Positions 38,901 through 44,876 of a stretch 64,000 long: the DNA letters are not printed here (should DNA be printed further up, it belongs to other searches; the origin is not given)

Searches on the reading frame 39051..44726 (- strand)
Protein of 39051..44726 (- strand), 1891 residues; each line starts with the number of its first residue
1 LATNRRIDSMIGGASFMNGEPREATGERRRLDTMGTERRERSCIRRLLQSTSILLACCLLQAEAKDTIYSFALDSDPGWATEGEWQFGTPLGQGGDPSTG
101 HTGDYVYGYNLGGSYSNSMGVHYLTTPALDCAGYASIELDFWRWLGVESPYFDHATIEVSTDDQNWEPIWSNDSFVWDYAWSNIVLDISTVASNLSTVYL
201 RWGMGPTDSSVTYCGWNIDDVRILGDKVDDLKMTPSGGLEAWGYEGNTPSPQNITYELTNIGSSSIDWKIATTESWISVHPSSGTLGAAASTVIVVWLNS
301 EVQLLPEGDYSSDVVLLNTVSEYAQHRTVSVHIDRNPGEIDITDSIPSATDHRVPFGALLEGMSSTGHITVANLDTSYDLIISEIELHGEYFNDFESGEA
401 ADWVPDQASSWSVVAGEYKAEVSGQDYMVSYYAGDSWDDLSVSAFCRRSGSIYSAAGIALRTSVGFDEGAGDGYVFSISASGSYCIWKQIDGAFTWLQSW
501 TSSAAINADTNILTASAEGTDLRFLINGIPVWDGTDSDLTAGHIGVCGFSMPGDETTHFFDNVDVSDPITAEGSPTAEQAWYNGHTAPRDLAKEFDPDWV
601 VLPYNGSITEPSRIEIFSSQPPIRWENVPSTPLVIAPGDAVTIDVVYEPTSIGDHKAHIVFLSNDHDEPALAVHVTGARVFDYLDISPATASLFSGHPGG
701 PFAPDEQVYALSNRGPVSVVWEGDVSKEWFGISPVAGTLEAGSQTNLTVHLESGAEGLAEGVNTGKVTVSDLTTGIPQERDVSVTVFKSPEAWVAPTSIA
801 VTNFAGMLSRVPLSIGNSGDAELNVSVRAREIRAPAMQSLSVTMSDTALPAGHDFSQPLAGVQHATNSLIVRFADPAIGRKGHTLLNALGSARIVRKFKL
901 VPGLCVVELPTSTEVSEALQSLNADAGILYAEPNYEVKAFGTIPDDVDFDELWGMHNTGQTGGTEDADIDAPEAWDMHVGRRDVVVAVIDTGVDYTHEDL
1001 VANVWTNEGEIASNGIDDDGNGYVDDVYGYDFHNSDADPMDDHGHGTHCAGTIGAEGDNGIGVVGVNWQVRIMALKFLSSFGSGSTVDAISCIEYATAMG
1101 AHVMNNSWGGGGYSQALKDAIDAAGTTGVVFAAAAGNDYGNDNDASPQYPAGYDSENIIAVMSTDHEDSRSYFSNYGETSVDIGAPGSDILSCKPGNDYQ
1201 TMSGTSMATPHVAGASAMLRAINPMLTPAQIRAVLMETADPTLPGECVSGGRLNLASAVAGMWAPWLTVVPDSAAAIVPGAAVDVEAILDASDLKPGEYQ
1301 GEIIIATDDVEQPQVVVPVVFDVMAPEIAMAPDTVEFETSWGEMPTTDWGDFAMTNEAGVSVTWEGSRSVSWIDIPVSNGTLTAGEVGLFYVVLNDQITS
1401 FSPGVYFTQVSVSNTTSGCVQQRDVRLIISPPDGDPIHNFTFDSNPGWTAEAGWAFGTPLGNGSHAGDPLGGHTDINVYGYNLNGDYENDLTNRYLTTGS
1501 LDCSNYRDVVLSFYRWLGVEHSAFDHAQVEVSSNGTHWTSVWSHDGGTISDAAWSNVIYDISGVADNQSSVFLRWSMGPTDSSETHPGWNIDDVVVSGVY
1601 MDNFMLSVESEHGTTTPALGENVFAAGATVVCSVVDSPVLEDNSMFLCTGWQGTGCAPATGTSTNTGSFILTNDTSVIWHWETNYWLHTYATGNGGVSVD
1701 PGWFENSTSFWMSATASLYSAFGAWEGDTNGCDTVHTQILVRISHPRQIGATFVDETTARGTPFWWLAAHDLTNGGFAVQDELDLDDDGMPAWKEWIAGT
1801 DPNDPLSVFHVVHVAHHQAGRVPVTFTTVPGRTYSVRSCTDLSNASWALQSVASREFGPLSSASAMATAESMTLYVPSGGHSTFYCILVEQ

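Call 39: search_protein_families(library=pfam, proteins=[window:39051-44726:-])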
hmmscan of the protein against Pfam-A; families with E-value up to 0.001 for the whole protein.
window:39051-44726:- (1891 aa): 5 families
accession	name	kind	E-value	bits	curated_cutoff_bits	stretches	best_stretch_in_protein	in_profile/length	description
PF00082.27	Peptidase_S8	-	2.3e-62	211.3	21.8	1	982-1240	2-278/288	Subtilase family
PF22544.2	HYDIN_VesB_CFA65-like_Ig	-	1.9e-10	41.3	25.5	0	633-677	56-99/100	HYDIN/CFA65/VesB-like, Ig-like domain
PF24507.1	Ig_CFAP65_4th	-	2.6e-09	37.8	27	0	710-750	3-45/76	CFAP65, fourth Ig-like domain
PF19190.6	BACON_2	-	3.5e-09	36.9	25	1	252-297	19-64/94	Viral BACON domain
PF22148.1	Fervidolysin_NPro-like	-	3.9e-05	24.4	21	1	859-934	10-81/81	Fervidolysin N-terminal prodomain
